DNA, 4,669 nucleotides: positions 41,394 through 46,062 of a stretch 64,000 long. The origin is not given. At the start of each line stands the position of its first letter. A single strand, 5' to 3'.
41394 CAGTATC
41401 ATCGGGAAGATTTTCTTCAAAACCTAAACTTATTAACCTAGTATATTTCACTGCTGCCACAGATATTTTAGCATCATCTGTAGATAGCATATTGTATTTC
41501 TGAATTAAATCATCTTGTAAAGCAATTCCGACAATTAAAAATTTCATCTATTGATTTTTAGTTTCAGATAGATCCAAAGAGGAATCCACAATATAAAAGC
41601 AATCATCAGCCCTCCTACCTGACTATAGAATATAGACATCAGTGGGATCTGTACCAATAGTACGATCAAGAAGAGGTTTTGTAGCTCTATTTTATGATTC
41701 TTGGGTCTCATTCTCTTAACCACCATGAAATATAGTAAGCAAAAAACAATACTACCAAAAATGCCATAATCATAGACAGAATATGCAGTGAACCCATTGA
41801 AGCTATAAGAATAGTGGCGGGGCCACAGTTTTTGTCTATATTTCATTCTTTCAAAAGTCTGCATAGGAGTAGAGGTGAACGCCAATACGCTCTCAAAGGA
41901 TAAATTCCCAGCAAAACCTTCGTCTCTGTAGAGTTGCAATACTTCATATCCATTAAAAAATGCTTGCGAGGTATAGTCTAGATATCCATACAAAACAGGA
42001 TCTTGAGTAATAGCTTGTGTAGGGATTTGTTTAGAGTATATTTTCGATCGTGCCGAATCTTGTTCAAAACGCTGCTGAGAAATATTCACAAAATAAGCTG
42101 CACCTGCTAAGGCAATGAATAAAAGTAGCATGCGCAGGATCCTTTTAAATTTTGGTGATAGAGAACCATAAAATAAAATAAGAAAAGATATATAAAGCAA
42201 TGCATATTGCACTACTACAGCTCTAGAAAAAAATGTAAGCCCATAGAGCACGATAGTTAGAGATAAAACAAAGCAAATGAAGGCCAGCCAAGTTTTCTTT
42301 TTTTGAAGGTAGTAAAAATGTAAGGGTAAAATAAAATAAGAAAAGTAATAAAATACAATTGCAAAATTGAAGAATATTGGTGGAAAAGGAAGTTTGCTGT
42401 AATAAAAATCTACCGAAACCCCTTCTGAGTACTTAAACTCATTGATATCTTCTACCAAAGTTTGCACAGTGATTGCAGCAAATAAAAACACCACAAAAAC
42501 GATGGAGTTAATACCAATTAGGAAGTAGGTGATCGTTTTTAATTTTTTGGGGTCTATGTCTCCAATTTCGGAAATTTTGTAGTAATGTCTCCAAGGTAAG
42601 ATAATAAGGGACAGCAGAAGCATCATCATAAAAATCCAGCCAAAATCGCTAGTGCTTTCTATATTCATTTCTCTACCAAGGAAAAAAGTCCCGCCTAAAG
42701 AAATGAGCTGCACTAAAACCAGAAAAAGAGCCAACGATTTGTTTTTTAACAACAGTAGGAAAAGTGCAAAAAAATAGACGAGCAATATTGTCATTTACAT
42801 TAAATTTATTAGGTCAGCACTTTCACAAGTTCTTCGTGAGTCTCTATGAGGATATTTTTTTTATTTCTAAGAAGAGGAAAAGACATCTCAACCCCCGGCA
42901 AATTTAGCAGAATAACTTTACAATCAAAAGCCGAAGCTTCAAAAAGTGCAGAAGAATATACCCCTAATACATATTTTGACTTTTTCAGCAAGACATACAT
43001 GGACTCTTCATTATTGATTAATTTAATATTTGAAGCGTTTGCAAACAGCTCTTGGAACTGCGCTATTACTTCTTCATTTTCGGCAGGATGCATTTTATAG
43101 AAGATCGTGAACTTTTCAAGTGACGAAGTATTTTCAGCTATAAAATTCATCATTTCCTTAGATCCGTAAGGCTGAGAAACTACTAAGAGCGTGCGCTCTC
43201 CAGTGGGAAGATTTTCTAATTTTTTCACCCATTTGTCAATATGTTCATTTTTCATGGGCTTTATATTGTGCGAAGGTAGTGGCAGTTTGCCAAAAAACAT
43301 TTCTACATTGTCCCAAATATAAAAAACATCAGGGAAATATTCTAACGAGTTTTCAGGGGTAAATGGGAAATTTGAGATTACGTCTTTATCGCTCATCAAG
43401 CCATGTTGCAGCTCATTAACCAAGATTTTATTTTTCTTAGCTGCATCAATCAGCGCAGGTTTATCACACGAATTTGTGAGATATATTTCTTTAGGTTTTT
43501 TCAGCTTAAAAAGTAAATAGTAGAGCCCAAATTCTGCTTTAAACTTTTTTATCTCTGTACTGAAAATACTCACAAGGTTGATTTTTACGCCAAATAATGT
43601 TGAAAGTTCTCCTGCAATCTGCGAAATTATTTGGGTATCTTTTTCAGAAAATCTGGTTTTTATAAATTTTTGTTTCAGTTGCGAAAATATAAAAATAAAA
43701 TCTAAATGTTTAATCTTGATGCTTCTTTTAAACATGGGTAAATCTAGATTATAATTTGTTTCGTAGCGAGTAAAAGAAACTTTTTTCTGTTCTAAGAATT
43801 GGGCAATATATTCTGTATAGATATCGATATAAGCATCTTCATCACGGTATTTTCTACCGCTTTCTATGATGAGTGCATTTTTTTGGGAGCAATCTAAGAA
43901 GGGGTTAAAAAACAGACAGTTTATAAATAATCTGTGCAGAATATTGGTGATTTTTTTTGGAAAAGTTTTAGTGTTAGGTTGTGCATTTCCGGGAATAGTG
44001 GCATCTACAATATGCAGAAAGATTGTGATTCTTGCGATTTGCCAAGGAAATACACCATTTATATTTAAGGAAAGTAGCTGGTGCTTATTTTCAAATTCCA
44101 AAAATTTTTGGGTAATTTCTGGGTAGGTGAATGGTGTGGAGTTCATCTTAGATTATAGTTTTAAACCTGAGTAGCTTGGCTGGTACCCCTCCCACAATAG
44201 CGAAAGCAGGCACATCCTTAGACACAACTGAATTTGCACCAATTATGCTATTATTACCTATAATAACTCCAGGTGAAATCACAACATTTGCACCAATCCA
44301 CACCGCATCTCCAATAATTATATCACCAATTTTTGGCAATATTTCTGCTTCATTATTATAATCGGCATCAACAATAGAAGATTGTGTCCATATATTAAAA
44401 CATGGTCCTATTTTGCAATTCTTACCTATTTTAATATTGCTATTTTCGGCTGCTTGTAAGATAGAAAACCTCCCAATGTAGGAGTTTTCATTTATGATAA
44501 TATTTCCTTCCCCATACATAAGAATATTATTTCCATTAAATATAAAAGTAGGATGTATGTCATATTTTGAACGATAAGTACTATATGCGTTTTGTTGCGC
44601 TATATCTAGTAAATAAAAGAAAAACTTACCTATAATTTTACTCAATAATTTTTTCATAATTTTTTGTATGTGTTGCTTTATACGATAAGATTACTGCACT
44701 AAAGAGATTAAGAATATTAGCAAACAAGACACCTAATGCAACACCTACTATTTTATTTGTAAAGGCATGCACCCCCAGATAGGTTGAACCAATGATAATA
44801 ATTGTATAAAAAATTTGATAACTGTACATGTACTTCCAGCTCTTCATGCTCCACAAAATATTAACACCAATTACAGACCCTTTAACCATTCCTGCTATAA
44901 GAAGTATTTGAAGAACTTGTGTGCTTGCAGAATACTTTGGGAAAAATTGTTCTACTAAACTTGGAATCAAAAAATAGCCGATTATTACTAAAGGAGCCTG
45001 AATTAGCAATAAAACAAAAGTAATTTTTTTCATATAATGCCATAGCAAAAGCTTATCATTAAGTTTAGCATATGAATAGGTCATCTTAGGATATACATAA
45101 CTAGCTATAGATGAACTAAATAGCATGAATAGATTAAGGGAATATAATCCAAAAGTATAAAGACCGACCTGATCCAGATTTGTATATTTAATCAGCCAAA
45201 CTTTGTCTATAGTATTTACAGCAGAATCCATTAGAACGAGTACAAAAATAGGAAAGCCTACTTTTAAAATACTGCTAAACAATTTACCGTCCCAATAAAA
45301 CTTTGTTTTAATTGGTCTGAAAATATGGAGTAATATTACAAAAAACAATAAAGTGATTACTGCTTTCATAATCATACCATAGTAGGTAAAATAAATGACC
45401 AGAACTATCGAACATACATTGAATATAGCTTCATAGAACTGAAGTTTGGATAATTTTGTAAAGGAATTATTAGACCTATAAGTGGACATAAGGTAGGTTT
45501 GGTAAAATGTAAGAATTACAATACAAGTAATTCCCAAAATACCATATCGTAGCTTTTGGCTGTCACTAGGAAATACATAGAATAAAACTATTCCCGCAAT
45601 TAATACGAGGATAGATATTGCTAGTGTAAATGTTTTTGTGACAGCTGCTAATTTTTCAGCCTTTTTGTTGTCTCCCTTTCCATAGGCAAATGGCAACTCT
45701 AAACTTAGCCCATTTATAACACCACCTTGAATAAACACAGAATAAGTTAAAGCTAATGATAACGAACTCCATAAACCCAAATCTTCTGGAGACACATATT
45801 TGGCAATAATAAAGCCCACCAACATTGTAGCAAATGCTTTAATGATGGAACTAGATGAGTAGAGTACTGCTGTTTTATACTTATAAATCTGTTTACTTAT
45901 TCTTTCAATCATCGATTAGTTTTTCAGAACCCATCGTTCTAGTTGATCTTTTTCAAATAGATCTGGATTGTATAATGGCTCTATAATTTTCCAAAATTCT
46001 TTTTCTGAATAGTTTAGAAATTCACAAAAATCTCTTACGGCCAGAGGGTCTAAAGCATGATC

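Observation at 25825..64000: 38-kb co-directional polysaccharide locus combining at least four nucleotide-sugar pathways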

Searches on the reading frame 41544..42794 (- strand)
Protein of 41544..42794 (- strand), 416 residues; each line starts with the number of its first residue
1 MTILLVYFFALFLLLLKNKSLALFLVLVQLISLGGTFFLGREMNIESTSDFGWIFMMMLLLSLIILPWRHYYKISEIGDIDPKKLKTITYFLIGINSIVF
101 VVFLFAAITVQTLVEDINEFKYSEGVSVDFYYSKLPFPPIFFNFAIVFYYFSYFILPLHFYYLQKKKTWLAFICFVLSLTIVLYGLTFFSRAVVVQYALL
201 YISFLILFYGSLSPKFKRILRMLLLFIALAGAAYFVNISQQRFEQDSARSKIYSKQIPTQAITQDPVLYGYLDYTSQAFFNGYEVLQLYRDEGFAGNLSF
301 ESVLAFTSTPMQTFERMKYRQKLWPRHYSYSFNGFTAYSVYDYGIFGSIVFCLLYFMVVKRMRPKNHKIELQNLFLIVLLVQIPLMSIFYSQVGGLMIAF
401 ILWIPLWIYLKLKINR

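Call 4: search_protein_families(library=ncbifam, proteins=[window:41547-42794:-], max_evalue=0.00001)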
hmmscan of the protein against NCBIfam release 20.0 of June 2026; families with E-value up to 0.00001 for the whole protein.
window:41547-42794:- (416 aa): 1 family
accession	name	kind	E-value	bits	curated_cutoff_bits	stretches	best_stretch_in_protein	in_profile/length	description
TIGR04370.1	glyco_rpt_poly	subfamily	8.5e-09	34.9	40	1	52-403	52-390/396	oligosaccharide repeat unit polymerase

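Call 7: search_protein_families(library=pfam, proteins=[window:41547-42794:-], max_evalue=0.01)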
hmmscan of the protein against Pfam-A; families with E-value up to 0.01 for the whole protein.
window:41547-42794:- (416 aa): 0 families

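Call 9: find_encoding_contigs(protein=window:41544-42794:-, flank=10000, max_places=6)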
Protein window:41544-42794:- (416 aa): 1 contig read that carries it; 1 place shown.
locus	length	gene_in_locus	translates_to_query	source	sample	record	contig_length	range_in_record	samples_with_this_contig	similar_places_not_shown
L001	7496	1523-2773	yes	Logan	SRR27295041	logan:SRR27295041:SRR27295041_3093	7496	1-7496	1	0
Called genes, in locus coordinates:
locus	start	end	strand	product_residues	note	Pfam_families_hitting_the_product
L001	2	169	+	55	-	?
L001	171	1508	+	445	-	PF07388:A-2_8-polyST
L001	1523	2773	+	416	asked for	-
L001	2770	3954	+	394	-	PF00534:Glycos_transf_1, PF13692:Glyco_trans_1_4, PF13524:Glyco_trans_1_2 (weak)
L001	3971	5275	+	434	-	-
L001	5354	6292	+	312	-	PF01073:3Beta_HSD, PF01370:Epimerase, PF02719:Polysacc_synt_2 (faint), PF04321:RmlD_sub_bind, PF05368:NmrA (weak), PF13460:NAD_binding_10, PF16363:GDP_Man_Dehyd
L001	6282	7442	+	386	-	PF00534:Glycos_transf_1, PF13692:Glyco_trans_1_4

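Call 59: search_protein_families(library=ncbifam, proteins=[window:41547-42794:-], max_evalue=1)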
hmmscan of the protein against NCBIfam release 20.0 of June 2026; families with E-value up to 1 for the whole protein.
window:41547-42794:- (416 aa): 1 family
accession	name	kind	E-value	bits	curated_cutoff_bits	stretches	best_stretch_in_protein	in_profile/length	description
TIGR04370.1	glyco_rpt_poly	subfamily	8.5e-09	34.9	40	1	52-403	52-390/396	oligosaccharide repeat unit polymerase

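Call 83: find_homologous_proteins(query=window:41547-42794:-, max_evalue=0.00001)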
Query window:41547-42794:- (416 aa): 43 proteins with E <= 0.00001 among 8000 candidates.
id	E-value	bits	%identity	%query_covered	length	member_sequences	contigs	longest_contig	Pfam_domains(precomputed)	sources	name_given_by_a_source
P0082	7.8e-265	897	100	100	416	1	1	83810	-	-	-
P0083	6.7e-209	712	77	100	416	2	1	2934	-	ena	-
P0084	4.4e-200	683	75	94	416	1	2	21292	-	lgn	-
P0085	6.2e-199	680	74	97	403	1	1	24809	-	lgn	-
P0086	2.2e-193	661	72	95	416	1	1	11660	-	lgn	-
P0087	2.5e-192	658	71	100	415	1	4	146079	-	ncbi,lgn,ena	-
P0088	6.6e-178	610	67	96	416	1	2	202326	-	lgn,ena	-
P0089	2.8e-171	588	63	100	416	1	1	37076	-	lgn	-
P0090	2.1e-168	579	63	100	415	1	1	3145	-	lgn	-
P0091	5.0e-159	548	63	95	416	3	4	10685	-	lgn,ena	-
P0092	1.6e-156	540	59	100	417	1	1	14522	-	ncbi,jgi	jgi:oligosaccharide repeat unit polymerase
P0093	5.0e-156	538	62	97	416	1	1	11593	-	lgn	-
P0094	5.0e-154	532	60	96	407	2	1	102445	-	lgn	-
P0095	6.7e-152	525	59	100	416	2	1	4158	-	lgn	-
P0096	5.6e-149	515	58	95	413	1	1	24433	-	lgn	-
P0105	8.7e-130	452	51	95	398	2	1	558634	-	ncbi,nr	ncbi:oligosaccharide repeat unit polymerase [Chryseobacterium aahli]|nr:oligosaccharide repeat unit 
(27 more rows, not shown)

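Call 84: find_encoding_contigs(protein=P0087, flank=10000, max_places=2)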
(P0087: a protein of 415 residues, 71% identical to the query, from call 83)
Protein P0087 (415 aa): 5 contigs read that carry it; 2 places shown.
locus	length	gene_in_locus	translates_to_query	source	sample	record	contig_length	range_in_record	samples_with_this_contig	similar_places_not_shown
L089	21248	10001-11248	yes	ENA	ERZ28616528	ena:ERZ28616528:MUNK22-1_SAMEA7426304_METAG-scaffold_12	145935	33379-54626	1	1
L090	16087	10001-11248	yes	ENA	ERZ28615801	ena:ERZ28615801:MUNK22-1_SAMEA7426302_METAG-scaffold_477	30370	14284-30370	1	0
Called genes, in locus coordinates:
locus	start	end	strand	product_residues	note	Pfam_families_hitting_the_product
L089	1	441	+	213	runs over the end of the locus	PF17836:PglD_N, PF25084:LbH_EIF2B (weak), PF25087:GMPPB_C, PF00132:Hexapep, PF14602:Hexapep_2 (weak)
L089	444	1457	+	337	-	PF03102:NeuB, PF08666:SAF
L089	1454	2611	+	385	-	PF02350:Epimerase_2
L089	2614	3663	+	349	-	PF00483:NTP_transferase, PF12804:NTP_transf_3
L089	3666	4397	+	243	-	PF02348:CTP_transf_3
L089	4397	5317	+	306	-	PF01408:GFO_IDH_MocA, PF22725:GFO_IDH_MocA_C3, PF02894:GFO_IDH_MocA_C (weak)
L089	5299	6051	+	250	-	PF00106:adh_short, PF01370:Epimerase, PF13561:adh_short_C2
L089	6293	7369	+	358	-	-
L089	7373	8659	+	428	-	PF13440:Polysacc_synt_3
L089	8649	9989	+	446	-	-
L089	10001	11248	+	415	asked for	-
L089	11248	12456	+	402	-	PF00534:Glycos_transf_1, PF13692:Glyco_trans_1_4, PF13524:Glyco_trans_1_2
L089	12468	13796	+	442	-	-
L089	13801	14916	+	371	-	PF00534:Glycos_transf_1, PF13692:Glyco_trans_1_4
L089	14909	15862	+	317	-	PF01073:3Beta_HSD, PF01370:Epimerase, PF04321:RmlD_sub_bind, PF16363:GDP_Man_Dehyd, PF07993:NAD_binding_4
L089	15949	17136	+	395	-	-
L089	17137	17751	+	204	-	PF00117:GATase, PF07685:GATase_3 (weak), PF01174:SNO (faint), PF07722:Peptidase_C26 (weak)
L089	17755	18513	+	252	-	PF00977:His_biosynth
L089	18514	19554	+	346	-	PF01073:3Beta_HSD, PF01370:Epimerase, PF02719:Polysacc_synt_2, PF05368:NmrA, PF16363:GDP_Man_Dehyd, PF07993:NAD_binding_4, PF13460:NAD_binding_10, PF08485:Polysacc_syn_2C, +1 more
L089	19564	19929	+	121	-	-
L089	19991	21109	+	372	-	PF01370:Epimerase, PF14667:Polysacc_synt_C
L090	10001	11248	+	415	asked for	-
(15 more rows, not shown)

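Call 85: find_encoding_contigs(protein=P0105, flank=10000, max_places=2)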
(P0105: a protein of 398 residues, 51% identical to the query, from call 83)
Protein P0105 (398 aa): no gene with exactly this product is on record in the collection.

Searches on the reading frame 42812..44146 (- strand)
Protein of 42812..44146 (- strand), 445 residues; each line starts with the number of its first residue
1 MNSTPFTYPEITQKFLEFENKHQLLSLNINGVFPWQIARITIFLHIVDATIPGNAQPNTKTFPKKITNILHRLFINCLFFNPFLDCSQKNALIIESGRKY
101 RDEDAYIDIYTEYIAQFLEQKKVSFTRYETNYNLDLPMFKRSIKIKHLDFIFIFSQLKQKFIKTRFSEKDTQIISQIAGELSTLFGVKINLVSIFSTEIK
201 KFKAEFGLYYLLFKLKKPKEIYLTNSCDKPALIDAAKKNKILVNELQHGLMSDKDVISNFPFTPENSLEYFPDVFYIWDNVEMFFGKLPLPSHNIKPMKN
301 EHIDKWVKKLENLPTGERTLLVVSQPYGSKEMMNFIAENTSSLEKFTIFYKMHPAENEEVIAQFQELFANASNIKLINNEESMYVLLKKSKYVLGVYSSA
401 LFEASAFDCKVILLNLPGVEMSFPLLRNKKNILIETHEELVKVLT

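Call 4: search_protein_families(library=ncbifam, proteins=[window:42812-44146:-], max_evalue=0.00001)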
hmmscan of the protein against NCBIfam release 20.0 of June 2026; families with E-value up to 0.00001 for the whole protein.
window:42812-44146:- (445 aa): 0 families

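Call 7: search_protein_families(library=pfam, proteins=[window:42812-44146:-], max_evalue=0.01)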
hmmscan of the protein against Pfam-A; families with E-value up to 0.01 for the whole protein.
window:42812-44146:- (445 aa): 1 family
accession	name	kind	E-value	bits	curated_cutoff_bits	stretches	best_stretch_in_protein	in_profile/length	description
PF07388.17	A-2_8-polyST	-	4.6e-09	36.7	23.3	1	297-407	188-306/316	Alpha-2,8-polysialyltransferase (POLYST)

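Call 58: search_solved_structures(query=window:42812-44146:-, max_evalue=1)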
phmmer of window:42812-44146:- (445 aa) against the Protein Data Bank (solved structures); distinct sequences matched with E-value up to 1: 0.

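Call 59: search_protein_families(library=ncbifam, proteins=[window:42812-44146:-], max_evalue=1)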
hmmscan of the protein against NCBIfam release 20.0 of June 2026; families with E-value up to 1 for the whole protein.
window:42812-44146:- (445 aa): 3 families
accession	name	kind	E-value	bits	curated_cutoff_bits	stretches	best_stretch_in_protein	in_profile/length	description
NF046086.1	BFO_1060_trans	domain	0.00011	21.5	200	1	340-422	215-297/365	BFO_1060 family glycosyltransferase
TIGR04396.2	surf_polysacc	subfamily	0.00093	18.5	125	1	330-441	208-315/427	surface carbohydrate biosynthesis protein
TIGR03568.1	NeuC_NnaA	equivalog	0.086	11.7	235.9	1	313-412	197-304/365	UDP-N-acetylglucosamine 2-epimerase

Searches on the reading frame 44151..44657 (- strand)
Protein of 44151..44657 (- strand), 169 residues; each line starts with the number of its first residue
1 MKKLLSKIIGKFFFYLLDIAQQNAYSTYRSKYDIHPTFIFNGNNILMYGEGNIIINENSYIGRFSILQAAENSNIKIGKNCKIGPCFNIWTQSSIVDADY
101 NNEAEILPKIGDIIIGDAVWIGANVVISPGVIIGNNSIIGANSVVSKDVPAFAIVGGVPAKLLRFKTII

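Call 4: search_protein_families(library=ncbifam, proteins=[window:44151-44657:-], max_evalue=0.00001)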
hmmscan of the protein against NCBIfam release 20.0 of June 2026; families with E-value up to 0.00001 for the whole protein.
window:44151-44657:- (169 aa): 34 families (the best 25 are shown)
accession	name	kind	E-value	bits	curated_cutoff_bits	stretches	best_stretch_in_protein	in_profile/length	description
NF007499.0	PRK10092.1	equivalog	1.4e-19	70.6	314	1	52-164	73-181/183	maltose O-acetyltransferase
NF007076.0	PRK09527.1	equivalog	1.5e-18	67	347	1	47-164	71-183/203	galactoside O-acetyltransferase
NF000311.1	Vat_ABCDEFH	equivalog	2.6e-18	66.3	300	1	54-164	53-162/201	Vat family streptogramin A O-acetyltransferase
NF007240.0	PRK09677.1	equivalog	4.4e-17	62.2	243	1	50-166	63-184/192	putative lipopolysaccharide biosynthesis O-acetyl transferase WbbJ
TIGR03308.1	phn_thr-fam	hypoth_equivalog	1.1e-16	61.3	201.65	1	112-164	108-160/204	phosphonate metabolim protein, transferase hexapeptide repeat family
NF000147.1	stregram_VatF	exception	1.1e-16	60.9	400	1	55-164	63-172/221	streptogramin A O-acetyltransferase Vat(F)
NF058585.1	HptprglPActTf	PfamEq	2.8e-16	59.6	300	1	75-165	78-159/172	heptaprenylglyceryl phosphate O-acetyltransferase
NF000020.1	stregram_VatE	exception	5.5e-16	58.8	450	1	98-163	101-166/214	streptogramin A O-acetyltransferase Vat(E)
NF000490.1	chloram_CatB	equivalog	7.2e-16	58.1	350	1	99-166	97-164/210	type B chloramphenicol O-acetyltransferase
NF000101.1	stregram_VatA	exception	7.8e-16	58.4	450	1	21-165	32-171/219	streptogramin A O-acetyltransferase Vat(A)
NF033468.1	stregram_VatI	exception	3.1e-15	56.5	415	1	54-164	55-164/208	streptogramin A O-acetyltransferase Vat(I)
NF000111.1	stregram_VatD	exception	3.3e-14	53.2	400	1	103-163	104-164/209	streptogramin A O-acetyltransferase Vat(D)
NF000504.1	stregram_VatH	exception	3.8e-14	53.1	475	1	54-164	60-169/216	streptogramin A O-acetyltransferase Vat(H)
NF007797.0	PRK10502.1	subfamily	4.7e-14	52.4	192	1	55-164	75-177/183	WcaF family extracellular polysaccharide biosynthesis acetyltransferase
NF000097.1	stregram_VatC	exception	1.1e-13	51.5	425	1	100-165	106-171/212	streptogramin A O-acetyltransferase Vat(C)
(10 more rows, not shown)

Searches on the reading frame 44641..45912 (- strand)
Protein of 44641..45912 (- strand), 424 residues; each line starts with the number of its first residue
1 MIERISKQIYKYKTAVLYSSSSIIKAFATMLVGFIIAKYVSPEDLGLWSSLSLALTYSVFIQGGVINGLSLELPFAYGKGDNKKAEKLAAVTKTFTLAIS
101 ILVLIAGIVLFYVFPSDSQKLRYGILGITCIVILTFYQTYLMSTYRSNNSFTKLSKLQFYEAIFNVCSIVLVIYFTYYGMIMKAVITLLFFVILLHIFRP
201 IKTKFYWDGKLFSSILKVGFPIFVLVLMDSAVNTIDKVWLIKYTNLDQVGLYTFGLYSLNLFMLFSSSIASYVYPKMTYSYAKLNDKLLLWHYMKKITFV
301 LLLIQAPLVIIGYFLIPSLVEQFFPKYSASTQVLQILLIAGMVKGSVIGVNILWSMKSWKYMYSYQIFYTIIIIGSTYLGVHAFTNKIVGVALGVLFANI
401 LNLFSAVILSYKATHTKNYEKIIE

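Call 4: search_protein_families(library=ncbifam, proteins=[window:44641-45912:-], max_evalue=0.00001)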
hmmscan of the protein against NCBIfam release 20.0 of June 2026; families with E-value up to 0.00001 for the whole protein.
window:44641-45912:- (424 aa): 0 families

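Call 7: search_protein_families(library=pfam, proteins=[window:44641-45912:-], max_evalue=0.01)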
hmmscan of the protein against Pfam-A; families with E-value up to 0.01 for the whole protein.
window:44641-45912:- (424 aa): 1 family
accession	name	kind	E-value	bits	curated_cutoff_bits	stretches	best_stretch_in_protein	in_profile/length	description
PF13440.11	Polysacc_synt_3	-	3.8e-06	26.8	23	1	97-323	59-283/293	Polysaccharide biosynthesis protein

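Call 59: search_protein_families(library=ncbifam, proteins=[window:44641-45912:-], max_evalue=1)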
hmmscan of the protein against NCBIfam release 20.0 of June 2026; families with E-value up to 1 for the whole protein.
window:44641-45912:- (424 aa): 1 family
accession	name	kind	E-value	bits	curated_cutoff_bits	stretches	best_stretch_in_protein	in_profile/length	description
NF004371.0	PRK05740.1-1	equivalog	0.027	14.6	109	1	83-131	4-52/126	preprotein translocase subunit SecE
